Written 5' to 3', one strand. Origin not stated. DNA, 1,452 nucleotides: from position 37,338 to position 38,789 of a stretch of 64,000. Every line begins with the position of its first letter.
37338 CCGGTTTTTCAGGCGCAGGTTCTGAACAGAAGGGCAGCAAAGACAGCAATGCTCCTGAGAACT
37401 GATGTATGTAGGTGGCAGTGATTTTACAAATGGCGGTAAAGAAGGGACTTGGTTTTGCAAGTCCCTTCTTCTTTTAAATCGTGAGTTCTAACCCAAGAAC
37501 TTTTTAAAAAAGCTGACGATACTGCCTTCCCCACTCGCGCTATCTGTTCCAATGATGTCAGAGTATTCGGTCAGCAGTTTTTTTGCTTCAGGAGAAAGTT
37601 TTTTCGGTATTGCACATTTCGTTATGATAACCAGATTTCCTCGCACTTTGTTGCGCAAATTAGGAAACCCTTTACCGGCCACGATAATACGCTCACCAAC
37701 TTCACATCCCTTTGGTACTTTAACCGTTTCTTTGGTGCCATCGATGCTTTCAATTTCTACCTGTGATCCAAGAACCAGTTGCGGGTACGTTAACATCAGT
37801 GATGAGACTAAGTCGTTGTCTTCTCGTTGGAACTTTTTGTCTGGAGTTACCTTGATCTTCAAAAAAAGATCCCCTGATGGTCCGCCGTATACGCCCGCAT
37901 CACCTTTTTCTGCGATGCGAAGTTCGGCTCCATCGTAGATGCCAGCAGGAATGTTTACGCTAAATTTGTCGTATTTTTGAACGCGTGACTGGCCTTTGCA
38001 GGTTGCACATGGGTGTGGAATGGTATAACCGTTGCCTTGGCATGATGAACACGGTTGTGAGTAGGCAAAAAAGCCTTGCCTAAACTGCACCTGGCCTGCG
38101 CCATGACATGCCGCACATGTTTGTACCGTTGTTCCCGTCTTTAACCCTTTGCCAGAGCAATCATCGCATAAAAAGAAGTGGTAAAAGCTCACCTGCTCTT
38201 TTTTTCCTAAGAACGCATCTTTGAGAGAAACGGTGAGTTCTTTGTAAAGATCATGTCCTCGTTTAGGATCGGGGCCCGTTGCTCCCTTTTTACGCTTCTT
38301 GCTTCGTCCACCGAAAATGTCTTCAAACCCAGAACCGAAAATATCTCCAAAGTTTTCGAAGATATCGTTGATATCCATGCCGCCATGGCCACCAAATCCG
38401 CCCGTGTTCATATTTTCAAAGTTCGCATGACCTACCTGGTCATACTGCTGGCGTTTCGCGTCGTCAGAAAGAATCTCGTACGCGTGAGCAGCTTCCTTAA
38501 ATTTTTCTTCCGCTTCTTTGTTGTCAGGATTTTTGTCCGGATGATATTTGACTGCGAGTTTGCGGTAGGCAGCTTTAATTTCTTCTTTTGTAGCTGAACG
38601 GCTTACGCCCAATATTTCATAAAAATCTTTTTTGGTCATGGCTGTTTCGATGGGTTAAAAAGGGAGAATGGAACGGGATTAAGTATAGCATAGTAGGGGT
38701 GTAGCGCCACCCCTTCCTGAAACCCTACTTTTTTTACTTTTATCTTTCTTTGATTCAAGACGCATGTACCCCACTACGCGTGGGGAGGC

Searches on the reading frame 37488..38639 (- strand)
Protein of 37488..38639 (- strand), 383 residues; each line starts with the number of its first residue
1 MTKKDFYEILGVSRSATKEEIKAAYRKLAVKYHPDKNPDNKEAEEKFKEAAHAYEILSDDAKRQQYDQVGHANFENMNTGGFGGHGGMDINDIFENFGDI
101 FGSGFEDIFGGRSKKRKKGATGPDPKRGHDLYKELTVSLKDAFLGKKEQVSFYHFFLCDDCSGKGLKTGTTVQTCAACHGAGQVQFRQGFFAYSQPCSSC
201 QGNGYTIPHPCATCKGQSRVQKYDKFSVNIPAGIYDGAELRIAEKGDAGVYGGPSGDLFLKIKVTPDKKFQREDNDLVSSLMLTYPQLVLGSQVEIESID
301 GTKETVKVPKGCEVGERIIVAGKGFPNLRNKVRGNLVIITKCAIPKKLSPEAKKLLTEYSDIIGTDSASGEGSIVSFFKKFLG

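Call 16: find_encoding_contigs(protein=window:37488-38639:-, flank=3000, max_places=10)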
Protein window:37488-38639:- (383 aa): 9 contigs read that carry it; 5 places shown.
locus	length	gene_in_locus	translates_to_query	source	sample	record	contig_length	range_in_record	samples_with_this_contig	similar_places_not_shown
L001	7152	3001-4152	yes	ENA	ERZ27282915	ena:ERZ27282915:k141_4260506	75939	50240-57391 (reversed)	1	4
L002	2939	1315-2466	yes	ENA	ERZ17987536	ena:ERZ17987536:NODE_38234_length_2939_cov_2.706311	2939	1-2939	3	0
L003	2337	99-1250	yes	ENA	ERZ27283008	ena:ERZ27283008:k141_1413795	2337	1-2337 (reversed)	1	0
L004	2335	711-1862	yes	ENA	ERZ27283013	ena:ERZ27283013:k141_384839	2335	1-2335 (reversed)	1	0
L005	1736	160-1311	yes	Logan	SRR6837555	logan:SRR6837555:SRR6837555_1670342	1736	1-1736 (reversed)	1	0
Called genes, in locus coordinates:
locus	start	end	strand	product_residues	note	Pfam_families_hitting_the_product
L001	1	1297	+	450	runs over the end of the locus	PF01266:DAO (weak), PF01593:Amino_oxidase, PF13450:NAD_binding_8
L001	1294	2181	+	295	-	PF01073:3Beta_HSD, PF01370:Epimerase, PF02719:Polysacc_synt_2, PF04321:RmlD_sub_bind, PF05368:NmrA, PF16363:GDP_Man_Dehyd, PF07993:NAD_binding_4, PF13460:NAD_binding_10, +2 more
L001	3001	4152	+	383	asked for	PF00226:DnaJ, PF01556:DnaJ_C, PF00684:DnaJ_CXXCXGXG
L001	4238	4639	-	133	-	-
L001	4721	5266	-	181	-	-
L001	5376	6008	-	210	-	-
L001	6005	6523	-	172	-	-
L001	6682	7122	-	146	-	-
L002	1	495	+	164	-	?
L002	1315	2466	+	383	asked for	PF00226:DnaJ, PF01556:DnaJ_C, PF00684:DnaJ_CXXCXGXG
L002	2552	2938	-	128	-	?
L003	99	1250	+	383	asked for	PF00226:DnaJ, PF01556:DnaJ_C, PF00684:DnaJ_CXXCXGXG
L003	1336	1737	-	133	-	-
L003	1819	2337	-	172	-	?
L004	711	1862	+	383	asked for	PF00226:DnaJ, PF01556:DnaJ_C, PF00684:DnaJ_CXXCXGXG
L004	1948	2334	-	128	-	?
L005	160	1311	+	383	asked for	PF00226:DnaJ, PF01556:DnaJ_C, PF00684:DnaJ_CXXCXGXG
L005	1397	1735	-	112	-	?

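Call 20: find_related_loci(query=window:37488-38639:-, collection=genome_contigs, flank=4000)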
Query window:37488-38639:- (383 aa) in genome_contigs; peptide patterns used: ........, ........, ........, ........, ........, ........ (x = any residue, [..] = any of these).
87 stretches matched a pattern; 27 encode a relative of the query (tblastn E <= 1e-3); 26 distinct loci.
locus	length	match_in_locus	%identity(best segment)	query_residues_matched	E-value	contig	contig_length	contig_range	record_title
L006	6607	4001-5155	84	1-383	0e+0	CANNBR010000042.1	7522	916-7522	MAG: bacterium isolate ZH-3nov15-28 genome assembly, contig: ZH-3nov15-C17005, whole genome shotgun sequence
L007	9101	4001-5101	68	1-369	1e-170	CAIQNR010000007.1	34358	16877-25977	uncultured bacterium isolate VK2_bin-0242 genome assembly, contig: bin-0242:07/45, whole genome shotgun sequence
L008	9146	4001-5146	70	2-383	4e-170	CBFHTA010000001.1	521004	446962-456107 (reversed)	MAG: Candidatus Babelota bacterium isolate Co_bin_40_indper genome assembly, contig: Co_bin_40_indper_c1, whole genome s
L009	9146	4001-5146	62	1-383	1e-162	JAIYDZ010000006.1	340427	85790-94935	MAG: Proteobacteria bacterium isolate H1_MAG_00051 pond_H1_MAG_00051_000000000004, whole genome shotgun sequence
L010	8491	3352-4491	67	1-383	1e-160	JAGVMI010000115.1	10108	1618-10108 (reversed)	MAG: Candidatus Babeliales bacterium isolate SW_49 c_000000027945, whole genome shotgun sequence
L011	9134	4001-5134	62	4-383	1e-156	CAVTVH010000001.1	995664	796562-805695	MAG: uncultured bacterium isolate MFD04967.bin.2.36 genome assembly, contig: contig_3122, whole genome shotgun sequence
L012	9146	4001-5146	61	1-383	9e-154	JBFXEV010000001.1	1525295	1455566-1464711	MAG: Candidatus Babeliales bacterium isolate CA_2019_TPIn_124 NODE_4_length_1525295_cov_25.213293_TPIn, whole genome sho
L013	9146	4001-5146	59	1-383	4e-147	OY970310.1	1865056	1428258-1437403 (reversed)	MAG: Candidatus Babeliales bacterium isolate MFD05512.bin.c.16 genome assembly, chromosome: 1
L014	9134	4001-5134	68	1-383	1e-174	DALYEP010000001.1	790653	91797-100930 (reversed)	MAG TPA_asm: Candidatus Babeliales bacterium isolate CTOTU14257 NODE_1_length_790653_cov_10.893357, whole genome shotgun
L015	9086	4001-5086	60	3-369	2e-146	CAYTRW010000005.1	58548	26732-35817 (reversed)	MAG TPA_asm: uncultured Pseudomonadota bacterium isolate SRP257259_co1_342 genome assembly, contig: NODE_484_length_5854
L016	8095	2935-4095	82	1-383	0e+0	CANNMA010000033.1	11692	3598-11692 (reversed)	MAG: bacterium isolate ZH-3nov15-92 genome assembly, contig: ZH-3nov15-C7653, whole genome shotgun sequence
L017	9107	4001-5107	41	1-375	8e-91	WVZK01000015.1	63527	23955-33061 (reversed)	MAG: Candidatus Aminicenantes bacterium isolate CS4-C017 C_merged_R1_(paired)_contig_32197, whole genome shotgun sequenc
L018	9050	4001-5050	41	1-367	1e-90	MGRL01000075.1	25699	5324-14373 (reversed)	MAG: Deltaproteobacteria bacterium RIFCSPHIGHO2_02_FULL_43_33 rifcsphigho2_02_scaffold_3796, whole genome shotgun sequen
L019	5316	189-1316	39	1-382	5e-88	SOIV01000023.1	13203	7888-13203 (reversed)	MAG: Candidatus Aminicenantes bacterium isolate E29_bin47 NODE_1298_length_13203_cov_106.852601, whole genome shotgun se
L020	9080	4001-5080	41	1-366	2e-87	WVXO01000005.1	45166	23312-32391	MAG: Candidatus Aminicenantes bacterium isolate CS1-C017 C_merged_R1_(paired)_contig_9481, whole genome shotgun sequence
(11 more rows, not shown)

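Call 44: search_protein_families(library=pfam, proteins=[L016:4122-4589:-, L016:4570-5265:-, L016:5737-6294:-, L016:6315-6953:-, L016:6969-7865:-, L016:589-2127:-], max_evalue=0.01)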
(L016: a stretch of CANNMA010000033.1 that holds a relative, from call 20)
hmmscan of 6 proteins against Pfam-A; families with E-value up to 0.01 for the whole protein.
L016:4122-4589:- (156 aa): 0 families

L016:4570-5265:- (232 aa): 0 families

L016:5737-6294:- (186 aa): 0 families

L016:6315-6953:- (213 aa): 1 family
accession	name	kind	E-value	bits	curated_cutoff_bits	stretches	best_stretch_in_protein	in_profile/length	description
PF06005.17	ZapB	-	0.00086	20.2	31.5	1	65-104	12-51/71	Cell division protein ZapB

L016:6969-7865:- (299 aa): 0 families

L016:589-2127:- (513 aa): 43 families (the best 25 are shown)
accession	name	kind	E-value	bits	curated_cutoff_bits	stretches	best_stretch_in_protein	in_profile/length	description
PF25174.1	Beta-prop_THOC3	-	2.2e-46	158.5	305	2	311-411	170-271/272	THOC3 beta-propeller domain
PF00400.38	WD40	-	4.1e-41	138.1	27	5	263-298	2-38/39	WD domain, G-beta repeat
PF25173.1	Beta-prop_WDR3_1st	-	3.8e-33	115.2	154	2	224-335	65-178/184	WDR3 first beta-propeller domain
PF24814.1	WD40_Prp19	-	5.1e-32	111.5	320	1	224-413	85-279/281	Prp19 WD40 domain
PF24817.1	WD40_WDHD1_1st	-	7.5e-29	101.3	109.9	3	273-352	88-168/291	WDHD1 first WD40 domain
PF24807.1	WD40_CDC20-Fz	-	4.6e-26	92.2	200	1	229-451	50-280/292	CDC20/Fizzy WD40 domain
PF25168.1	Beta-prop_WDR36-Utp21_2nd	-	2.9e-25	89.7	84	2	239-335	207-304/335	WDR36/Utp21 second beta-propeller domain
PF23414.1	Beta-prop_EML_2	-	1.6e-24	87.2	90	2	290-414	17-144/266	Echinoderm microtubule-associated protein second beta-propeller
PF24105.1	Beta-prop_CAF1B_HIR1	-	5.9e-24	85.2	80.5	3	270-355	129-215/383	CAF1B/HIR1 beta-propeller domain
PF25172.1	Beta-prop_WDR3_2nd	-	9.6e-24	84.5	140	2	236-335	181-282/293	WDR3 second beta-propeller domain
PF24805.1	EIF3I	-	1.8e-23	83.7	200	4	299-369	38-109/324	EIF3I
PF24796.1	WDR55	-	7.3e-23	81.5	200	3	310-413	51-156/296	WDR55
PF25175.1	Beta-prop_WDR5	-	3.2e-22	79.6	250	1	228-411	8-196/296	WDR5 beta-propeller domain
PF12894.13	ANAPC4_WD40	-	2.4e-21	76.2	22.9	3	308-354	31-80/91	Anaphase-promoting complex subunit 4 WD40 domain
PF25391.1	WD40_Gbeta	-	3.4e-20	72.8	150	2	285-412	156-288/340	G protein beta WD-40 repeat protein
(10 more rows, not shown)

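Call 46: find_homologous_proteins(query=window:37491-38639:-, max_evalue=1e-80)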
Query window:37491-38639:- (383 aa): 3004 proteins with E <= 1e-80 among 8000 candidates; the best 120 are listed.
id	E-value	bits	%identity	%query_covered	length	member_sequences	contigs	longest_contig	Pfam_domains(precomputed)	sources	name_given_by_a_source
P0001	3.0e-259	877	100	100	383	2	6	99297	PF00226.37,PF00684.26,PF01556.24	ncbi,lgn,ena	-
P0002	3.4e-232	788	88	100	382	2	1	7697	PF00226.37,PF00684.26,PF01556.24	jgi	jgi:molecular chaperone DnaJ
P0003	7.2e-231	784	88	100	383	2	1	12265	PF00226.37,PF00684.26,PF01556.24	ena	-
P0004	3.8e-226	768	86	100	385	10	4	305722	PF00226.37,PF00684.26,PF01556.24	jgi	jgi:molecular chaperone DnaJ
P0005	1.2e-224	764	84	100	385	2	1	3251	PF00226.37,PF00684.26,PF01556.24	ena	-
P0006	1.2e-220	750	84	100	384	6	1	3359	PF00226.37,PF00684.26,PF01556.24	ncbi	-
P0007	6.7e-219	745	84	100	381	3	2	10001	PF00226.37,PF00684.26,PF01556.24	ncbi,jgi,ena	-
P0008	5.7e-211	719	81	100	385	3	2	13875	PF00226.37,PF00684.26,PF01556.24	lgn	-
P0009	4.7e-201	686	77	100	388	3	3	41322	PF00226.37,PF00684.26,PF01556.24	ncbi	-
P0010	2.4e-197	674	75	100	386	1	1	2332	PF00226.37,PF00684.26,PF01556.24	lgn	-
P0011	3.0e-189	647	72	100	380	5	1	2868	PF00226.37,PF00684.26,PF01556.24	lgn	-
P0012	3.1e-184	631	71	100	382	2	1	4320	PF00226.37,PF00684.26,PF01556.24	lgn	-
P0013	5.5e-183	626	72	100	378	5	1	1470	PF00226.37,PF00684.26,PF01556.24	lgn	-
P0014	6.9e-183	626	70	100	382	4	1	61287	PF00226.37,PF00684.26,PF01556.24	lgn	-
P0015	1.0e-181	622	69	100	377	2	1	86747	PF00226.37,PF00684.26,PF01556.24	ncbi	-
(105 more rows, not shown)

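Call 47: find_encoding_contigs(protein=P0002, flank=10000, max_places=3)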
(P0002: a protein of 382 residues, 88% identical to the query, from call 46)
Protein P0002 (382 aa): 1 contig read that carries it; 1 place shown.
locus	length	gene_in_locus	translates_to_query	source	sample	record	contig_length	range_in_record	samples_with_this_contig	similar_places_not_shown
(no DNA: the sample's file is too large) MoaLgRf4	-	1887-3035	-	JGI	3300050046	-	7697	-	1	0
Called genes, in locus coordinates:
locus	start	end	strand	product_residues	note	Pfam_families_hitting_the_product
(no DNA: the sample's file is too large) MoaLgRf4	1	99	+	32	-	?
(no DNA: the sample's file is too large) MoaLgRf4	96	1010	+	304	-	PF00106:adh_short (weak), PF01073:3Beta_HSD, PF01370:Epimerase, PF02719:Polysacc_synt_2, PF04321:RmlD_sub_bind, PF16363:GDP_Man_Dehyd, PF07993:NAD_binding_4, PF13460:NAD_binding_10, +1 more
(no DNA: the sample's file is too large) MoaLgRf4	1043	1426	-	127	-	-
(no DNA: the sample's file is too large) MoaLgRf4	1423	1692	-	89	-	-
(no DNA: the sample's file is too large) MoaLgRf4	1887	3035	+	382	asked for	PF00226:DnaJ, PF01556:DnaJ_C, PF00684:DnaJ_CXXCXGXG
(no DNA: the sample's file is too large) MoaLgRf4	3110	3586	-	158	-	-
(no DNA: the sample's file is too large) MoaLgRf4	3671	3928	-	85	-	-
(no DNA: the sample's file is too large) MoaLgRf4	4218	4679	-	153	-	-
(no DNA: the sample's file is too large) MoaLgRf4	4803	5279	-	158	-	-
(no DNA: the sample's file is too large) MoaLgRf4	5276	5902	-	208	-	-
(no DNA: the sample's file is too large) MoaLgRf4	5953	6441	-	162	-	-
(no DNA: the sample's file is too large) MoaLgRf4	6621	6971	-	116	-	-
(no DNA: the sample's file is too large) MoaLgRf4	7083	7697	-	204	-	?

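Call 48: find_encoding_contigs(protein=P0003, flank=10000, max_places=3)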
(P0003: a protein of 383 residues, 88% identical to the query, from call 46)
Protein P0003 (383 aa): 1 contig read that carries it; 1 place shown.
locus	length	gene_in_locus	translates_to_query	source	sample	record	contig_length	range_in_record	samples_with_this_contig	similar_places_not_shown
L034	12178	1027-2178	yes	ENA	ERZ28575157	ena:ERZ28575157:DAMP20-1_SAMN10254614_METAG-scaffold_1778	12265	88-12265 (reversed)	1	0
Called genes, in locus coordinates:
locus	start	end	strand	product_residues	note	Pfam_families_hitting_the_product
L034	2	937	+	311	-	?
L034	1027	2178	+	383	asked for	PF00226:DnaJ, PF01556:DnaJ_C, PF00684:DnaJ_CXXCXGXG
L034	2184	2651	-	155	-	-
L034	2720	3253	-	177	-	-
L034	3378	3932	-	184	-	-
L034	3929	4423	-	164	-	-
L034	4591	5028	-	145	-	-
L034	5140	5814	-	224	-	-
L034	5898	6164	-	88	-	-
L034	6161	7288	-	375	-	PF09376:NurA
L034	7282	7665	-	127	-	PF01592:NifU_N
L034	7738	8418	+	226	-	-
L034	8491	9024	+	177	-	PF00702:Hydrolase (weak), PF13419:HAD_2 (weak)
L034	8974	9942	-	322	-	-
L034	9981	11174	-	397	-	PF00155:Aminotran_1_2, PF00266:Aminotran_5, PF01041:DegT_DnrJ_EryC1, PF01053:Cys_Met_Meta_PP, PF01212:Beta_elim_lyase (weak)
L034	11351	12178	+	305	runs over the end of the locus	?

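Call 49: find_encoding_contigs(protein=P0004, flank=10000, max_places=3)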
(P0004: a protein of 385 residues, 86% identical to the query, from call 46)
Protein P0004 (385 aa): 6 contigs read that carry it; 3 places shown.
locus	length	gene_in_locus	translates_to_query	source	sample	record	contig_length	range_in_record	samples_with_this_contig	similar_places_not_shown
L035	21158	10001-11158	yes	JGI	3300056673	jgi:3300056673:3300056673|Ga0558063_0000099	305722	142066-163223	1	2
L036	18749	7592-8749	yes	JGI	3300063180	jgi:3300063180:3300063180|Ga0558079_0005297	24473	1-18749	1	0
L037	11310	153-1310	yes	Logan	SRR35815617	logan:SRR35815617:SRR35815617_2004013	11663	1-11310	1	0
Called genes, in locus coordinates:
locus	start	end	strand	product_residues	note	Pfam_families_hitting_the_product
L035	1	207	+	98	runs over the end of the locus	PF01541:GIY-YIG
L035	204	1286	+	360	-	PF01171:ATP_bind_3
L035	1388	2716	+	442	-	-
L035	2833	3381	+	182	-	-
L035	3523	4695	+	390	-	-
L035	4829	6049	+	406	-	PF13103:TonB_2 (faint)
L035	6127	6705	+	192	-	-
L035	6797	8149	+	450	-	PF01593:Amino_oxidase, PF13450:NAD_binding_8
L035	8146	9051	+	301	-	PF00106:adh_short, PF01073:3Beta_HSD, PF01370:Epimerase, PF02719:Polysacc_synt_2, PF04321:RmlD_sub_bind, PF05368:NmrA, PF16363:GDP_Man_Dehyd, PF07993:NAD_binding_4, +2 more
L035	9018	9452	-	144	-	-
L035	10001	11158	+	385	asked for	PF00226:DnaJ, PF01556:DnaJ_C, PF00684:DnaJ_CXXCXGXG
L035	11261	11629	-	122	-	-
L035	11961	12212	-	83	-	-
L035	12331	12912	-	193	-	-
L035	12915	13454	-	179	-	-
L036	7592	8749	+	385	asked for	PF00226:DnaJ, PF01556:DnaJ_C, PF00684:DnaJ_CXXCXGXG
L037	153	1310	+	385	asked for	PF00226:DnaJ, PF01556:DnaJ_C, PF00684:DnaJ_CXXCXGXG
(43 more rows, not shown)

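Call 98: find_encoding_contigs(protein=P0009, flank=10000, max_places=3)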
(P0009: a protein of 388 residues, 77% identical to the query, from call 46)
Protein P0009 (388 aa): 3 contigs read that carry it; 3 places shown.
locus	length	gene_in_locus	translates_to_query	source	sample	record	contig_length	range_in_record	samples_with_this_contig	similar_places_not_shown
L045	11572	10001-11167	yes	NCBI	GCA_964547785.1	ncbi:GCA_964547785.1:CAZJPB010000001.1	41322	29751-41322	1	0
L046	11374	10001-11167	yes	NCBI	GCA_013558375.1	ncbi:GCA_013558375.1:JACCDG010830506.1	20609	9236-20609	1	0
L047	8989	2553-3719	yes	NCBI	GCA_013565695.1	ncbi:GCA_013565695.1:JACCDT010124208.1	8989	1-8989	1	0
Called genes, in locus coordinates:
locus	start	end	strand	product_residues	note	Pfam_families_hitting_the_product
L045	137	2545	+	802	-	PF02518:HATPase_c, PF00204:DNA_gyraseB, PF01751:Toprim, PF21249:GyrB_hook (weak), PF00986:DNA_gyraseB_C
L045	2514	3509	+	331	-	PF01171:ATP_bind_3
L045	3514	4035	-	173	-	-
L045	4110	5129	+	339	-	PF13103:TonB_2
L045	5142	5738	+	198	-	-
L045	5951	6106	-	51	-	-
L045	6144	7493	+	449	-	PF01593:Amino_oxidase, PF13450:NAD_binding_8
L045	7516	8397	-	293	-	-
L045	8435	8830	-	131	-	-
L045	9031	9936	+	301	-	PF01370:Epimerase, PF02719:Polysacc_synt_2, PF04321:RmlD_sub_bind, PF01073:3Beta_HSD, PF07993:NAD_binding_4, PF13460:NAD_binding_10, PF16363:GDP_Man_Dehyd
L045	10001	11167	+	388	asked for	PF00226:DnaJ, PF01556:DnaJ_C, PF00684:DnaJ_CXXCXGXG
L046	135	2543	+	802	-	PF02518:HATPase_c, PF00204:DNA_gyraseB, PF01751:Toprim, PF21249:GyrB_hook (weak), PF00986:DNA_gyraseB_C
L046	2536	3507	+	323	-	PF01171:ATP_bind_3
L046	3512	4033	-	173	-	-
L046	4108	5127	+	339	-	PF13103:TonB_2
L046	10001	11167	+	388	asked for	PF00226:DnaJ, PF01556:DnaJ_C, PF00684:DnaJ_CXXCXGXG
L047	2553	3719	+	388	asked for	PF00226:DnaJ, PF01556:DnaJ_C, PF00684:DnaJ_CXXCXGXG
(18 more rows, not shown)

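Call 99: find_encoding_contigs(protein=P0008, flank=10000, max_places=3)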
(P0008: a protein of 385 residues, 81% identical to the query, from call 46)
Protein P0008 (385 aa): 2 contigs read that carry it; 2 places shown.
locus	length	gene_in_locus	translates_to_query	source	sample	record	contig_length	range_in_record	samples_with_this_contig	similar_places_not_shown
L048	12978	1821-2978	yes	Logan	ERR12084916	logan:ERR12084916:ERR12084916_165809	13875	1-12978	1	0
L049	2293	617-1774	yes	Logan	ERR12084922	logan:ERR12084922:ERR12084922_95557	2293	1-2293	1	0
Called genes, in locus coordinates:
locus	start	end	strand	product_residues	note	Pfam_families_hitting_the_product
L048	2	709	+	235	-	?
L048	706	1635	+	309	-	PF01370:Epimerase, PF02719:Polysacc_synt_2, PF04321:RmlD_sub_bind, PF05368:NmrA, PF01073:3Beta_HSD, PF07993:NAD_binding_4, PF13460:NAD_binding_10, PF16363:GDP_Man_Dehyd, +2 more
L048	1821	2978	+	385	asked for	PF00226:DnaJ, PF01556:DnaJ_C, PF00684:DnaJ_CXXCXGXG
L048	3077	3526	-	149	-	-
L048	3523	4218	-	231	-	-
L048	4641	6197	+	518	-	-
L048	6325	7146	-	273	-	-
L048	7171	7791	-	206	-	-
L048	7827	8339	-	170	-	-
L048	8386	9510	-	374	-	PF09376:NurA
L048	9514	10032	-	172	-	PF01592:NifU_N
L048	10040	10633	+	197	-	-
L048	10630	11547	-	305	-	PF01435:Peptidase_M48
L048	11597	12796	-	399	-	PF00155:Aminotran_1_2 (weak), PF00266:Aminotran_5, PF01041:DegT_DnrJ_EryC1 (weak), PF01212:Beta_elim_lyase (weak)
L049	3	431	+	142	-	?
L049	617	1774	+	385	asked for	PF00226:DnaJ, PF01556:DnaJ_C, PF00684:DnaJ_CXXCXGXG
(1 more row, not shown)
